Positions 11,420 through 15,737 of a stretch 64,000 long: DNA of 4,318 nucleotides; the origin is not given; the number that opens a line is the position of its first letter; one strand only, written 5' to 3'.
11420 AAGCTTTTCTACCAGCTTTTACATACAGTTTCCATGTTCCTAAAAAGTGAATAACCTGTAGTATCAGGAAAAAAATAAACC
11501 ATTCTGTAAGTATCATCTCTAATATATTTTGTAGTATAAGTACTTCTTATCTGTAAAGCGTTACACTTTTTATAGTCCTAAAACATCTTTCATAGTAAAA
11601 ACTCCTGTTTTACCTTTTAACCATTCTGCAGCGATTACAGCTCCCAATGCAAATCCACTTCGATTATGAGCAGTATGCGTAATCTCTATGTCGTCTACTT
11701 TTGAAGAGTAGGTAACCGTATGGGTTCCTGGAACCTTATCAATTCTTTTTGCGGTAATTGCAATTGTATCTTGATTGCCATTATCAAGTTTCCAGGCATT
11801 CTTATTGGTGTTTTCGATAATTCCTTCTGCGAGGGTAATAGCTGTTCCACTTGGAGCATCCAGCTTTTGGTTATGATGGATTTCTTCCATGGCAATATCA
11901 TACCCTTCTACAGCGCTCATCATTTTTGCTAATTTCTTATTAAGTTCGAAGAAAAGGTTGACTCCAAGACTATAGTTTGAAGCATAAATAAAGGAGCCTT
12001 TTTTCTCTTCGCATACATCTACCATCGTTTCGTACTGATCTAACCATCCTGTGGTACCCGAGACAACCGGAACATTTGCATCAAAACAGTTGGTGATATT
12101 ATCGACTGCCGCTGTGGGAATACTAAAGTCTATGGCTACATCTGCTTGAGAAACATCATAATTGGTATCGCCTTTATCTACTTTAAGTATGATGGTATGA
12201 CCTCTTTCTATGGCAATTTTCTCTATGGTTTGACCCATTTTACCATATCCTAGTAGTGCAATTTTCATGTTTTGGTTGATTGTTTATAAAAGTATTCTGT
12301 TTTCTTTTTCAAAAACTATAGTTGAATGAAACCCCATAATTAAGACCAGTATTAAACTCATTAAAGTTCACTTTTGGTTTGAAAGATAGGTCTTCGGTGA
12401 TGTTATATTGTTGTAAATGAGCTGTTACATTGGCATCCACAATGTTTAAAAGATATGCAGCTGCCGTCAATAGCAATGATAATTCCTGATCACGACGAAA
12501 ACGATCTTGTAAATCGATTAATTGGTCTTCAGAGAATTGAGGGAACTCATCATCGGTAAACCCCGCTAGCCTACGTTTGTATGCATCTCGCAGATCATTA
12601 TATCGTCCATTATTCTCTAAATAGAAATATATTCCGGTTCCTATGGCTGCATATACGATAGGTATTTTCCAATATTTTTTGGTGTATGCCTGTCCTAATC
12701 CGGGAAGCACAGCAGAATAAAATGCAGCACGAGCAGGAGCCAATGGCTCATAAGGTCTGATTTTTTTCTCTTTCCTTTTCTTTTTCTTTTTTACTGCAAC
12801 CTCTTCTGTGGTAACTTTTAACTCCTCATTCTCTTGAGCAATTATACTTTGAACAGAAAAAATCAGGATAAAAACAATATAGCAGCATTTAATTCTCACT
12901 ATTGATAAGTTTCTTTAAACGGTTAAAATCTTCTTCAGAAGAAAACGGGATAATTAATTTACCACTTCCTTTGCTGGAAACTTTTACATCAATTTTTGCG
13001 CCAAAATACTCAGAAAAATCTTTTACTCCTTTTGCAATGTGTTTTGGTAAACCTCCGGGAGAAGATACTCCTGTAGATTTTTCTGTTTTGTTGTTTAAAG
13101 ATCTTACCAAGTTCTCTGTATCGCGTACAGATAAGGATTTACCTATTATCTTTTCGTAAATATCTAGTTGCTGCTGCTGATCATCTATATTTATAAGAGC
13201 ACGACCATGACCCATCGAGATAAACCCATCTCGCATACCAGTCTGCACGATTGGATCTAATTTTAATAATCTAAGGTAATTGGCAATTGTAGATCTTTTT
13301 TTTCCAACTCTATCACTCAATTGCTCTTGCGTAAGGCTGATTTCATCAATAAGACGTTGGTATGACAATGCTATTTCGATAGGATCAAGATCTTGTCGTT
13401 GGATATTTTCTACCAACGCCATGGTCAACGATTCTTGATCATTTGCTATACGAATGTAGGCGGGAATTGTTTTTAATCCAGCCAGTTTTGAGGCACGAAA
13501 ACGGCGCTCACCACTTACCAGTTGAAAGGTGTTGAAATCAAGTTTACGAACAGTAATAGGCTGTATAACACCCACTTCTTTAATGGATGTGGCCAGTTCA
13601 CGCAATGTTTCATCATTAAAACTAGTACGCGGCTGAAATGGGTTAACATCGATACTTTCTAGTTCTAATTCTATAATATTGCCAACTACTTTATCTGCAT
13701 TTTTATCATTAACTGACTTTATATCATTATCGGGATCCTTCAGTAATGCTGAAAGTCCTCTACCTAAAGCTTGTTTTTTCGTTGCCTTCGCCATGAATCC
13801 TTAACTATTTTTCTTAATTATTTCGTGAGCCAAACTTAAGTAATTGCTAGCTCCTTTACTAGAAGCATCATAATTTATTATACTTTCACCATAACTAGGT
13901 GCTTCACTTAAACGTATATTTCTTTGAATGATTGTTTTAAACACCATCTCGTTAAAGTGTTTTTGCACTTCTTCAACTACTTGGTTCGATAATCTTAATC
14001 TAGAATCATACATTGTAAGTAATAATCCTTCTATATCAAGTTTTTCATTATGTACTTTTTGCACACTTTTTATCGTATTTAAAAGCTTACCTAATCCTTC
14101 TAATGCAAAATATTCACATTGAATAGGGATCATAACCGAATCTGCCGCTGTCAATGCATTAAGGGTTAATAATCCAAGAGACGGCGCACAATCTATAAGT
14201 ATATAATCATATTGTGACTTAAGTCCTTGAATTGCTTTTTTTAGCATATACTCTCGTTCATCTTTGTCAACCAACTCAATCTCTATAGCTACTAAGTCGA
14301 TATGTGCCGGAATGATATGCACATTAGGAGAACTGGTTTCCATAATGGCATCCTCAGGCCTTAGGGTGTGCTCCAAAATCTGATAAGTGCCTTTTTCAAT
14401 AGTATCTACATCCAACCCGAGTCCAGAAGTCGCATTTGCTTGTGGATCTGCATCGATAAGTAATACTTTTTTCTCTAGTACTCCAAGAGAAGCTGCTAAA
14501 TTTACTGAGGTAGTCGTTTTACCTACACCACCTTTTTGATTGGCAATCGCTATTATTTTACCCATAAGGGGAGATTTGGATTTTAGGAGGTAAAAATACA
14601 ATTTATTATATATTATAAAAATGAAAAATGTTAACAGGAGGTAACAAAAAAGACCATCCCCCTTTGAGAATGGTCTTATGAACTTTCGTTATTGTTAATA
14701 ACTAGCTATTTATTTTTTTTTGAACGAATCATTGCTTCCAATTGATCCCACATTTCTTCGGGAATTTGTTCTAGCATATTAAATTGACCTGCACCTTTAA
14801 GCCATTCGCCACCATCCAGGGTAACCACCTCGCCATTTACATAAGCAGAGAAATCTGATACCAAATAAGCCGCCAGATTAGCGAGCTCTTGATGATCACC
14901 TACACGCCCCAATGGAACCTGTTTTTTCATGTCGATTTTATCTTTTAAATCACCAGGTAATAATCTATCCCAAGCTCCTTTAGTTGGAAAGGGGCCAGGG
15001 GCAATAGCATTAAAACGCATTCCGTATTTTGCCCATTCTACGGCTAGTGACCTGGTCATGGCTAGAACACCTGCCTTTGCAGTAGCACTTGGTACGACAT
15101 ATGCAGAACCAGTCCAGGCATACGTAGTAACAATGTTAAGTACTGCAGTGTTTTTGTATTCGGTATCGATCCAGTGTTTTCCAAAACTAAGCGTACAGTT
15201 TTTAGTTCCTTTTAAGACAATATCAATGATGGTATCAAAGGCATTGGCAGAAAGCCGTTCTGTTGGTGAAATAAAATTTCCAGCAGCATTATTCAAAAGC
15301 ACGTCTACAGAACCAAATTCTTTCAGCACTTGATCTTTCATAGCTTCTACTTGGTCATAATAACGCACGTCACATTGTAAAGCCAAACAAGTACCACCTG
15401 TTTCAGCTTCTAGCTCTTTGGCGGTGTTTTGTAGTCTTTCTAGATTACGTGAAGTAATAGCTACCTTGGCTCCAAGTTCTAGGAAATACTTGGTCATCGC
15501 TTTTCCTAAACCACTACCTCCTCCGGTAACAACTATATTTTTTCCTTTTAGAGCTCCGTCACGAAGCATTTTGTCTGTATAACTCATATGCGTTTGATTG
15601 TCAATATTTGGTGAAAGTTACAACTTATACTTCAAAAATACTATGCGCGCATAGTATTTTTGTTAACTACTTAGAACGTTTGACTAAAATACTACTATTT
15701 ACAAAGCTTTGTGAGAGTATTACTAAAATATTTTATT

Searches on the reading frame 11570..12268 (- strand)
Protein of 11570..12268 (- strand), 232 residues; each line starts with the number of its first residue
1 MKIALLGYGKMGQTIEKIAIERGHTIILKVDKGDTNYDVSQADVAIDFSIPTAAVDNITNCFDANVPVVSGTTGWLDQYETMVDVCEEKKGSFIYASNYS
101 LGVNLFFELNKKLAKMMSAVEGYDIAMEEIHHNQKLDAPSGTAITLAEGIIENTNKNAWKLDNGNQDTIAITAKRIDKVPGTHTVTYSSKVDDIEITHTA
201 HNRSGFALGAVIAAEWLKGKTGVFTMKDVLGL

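Call 63: search_protein_families(library=pfam, proteins=[window:11570-12268:-], max_evalue=0.000001)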
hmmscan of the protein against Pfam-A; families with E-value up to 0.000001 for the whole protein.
window:11570-12268:- (232 aa): 2 families
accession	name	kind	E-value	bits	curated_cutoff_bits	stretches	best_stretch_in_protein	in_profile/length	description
PF05173.19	DapB_C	-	1.4e-41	141.8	27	1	102-230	1-121/121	Dihydrodipicolinate reductase, C-terminus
PF01113.26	DapB_N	-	3.6e-15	56.6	25.6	1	1-99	1-124/124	Dihydrodipicolinate reductase, N-terminus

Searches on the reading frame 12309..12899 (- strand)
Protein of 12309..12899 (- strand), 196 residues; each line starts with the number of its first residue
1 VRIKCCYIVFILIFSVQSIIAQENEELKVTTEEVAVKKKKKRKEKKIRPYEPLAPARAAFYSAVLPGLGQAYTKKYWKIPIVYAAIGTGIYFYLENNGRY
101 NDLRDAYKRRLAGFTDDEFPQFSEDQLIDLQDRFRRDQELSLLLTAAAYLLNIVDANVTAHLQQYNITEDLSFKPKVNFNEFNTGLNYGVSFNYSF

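Call 63: search_protein_families(library=pfam, proteins=[window:12309-12899:-], max_evalue=0.000001)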
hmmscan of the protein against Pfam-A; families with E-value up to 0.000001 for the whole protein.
window:12309-12899:- (196 aa): 1 family
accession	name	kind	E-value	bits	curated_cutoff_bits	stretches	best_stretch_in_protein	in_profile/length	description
PF18935.5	DUF5683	-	3.3e-51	173.7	26.7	1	52-196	2-151/151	Family of unknown function (DUF5683)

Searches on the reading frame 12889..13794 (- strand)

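Call 63: search_protein_families(library=pfam, proteins=[window:12889-13794:-], max_evalue=0.000001)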
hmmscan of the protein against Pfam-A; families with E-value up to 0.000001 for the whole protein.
window:12889-13794:- (301 aa): 2 families
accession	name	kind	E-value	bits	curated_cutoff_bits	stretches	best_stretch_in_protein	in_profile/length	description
PF17762.8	HTH_ParB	-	3.2e-37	127.2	22.6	1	134-234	1-101/102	ParB HTH domain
PF02195.25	ParB_N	-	2.4e-32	111.3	26.3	1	40-132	3-95/95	ParB N-terminal domain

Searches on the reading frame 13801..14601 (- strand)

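Call 63: search_protein_families(library=pfam, proteins=[window:13801-14601:-], max_evalue=0.000001)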
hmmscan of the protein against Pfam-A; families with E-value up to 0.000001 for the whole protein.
window:13801-14601:- (266 aa): 7 families
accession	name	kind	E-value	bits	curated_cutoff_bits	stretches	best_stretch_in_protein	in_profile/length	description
PF13614.12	AAA_31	-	1.2e-68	231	27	1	15-190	2-177/177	AAA domain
PF01656.29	CbiA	-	5.8e-29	101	25.4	1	17-241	1-125/125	CobQ/CobB/MinD/ParA nucleotide binding domain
PF06564.18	CBP_BcsQ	-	1.5e-11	44.7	21.3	1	15-259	2-231/234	Cellulose biosynthesis protein BcsQ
PF09140.17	MipZ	-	1.6e-11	44.5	20.7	1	16-173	2-142/262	ATPase MipZ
PF00142.24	Fer4_NifH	-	3.2e-11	43.6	25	0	22-60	7-45/271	4Fe-4S iron sulfur cluster binding proteins, NifH/frxC family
PF10609.15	ParA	-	2.8e-08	33.9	27.1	1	15-54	4-43/246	NUBPL iron-transfer P-loop NTPase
PF02374.21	ArsA_ATPase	-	3.5e-08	33.5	24.3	0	22-56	8-42/305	Anion-transporting ATPase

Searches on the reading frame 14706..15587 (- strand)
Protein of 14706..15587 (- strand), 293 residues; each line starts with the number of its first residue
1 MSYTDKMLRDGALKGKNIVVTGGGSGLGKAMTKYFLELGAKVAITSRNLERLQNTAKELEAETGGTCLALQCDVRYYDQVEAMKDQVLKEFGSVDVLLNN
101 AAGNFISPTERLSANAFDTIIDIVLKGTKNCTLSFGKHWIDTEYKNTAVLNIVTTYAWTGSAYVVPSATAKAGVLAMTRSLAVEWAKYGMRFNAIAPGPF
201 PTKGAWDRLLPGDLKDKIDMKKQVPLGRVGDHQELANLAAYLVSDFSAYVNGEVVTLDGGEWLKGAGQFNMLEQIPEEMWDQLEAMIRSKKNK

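Call 63: search_protein_families(library=pfam, proteins=[window:14706-15587:-], max_evalue=0.000001)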
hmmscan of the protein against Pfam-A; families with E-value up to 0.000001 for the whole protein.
window:14706-15587:- (293 aa): 3 families
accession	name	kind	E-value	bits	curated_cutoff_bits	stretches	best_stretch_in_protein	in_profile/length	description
PF13561.12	adh_short_C2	-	4.2e-47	161.2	27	1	25-260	6-234/236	Enoyl-(Acyl carrier protein) reductase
PF00106.31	adh_short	-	5.5e-42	143.9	26.6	1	16-204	1-186/195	short chain dehydrogenase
PF08659.16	KR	-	8.6e-09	36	22.6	1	19-130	4-118/180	KR domain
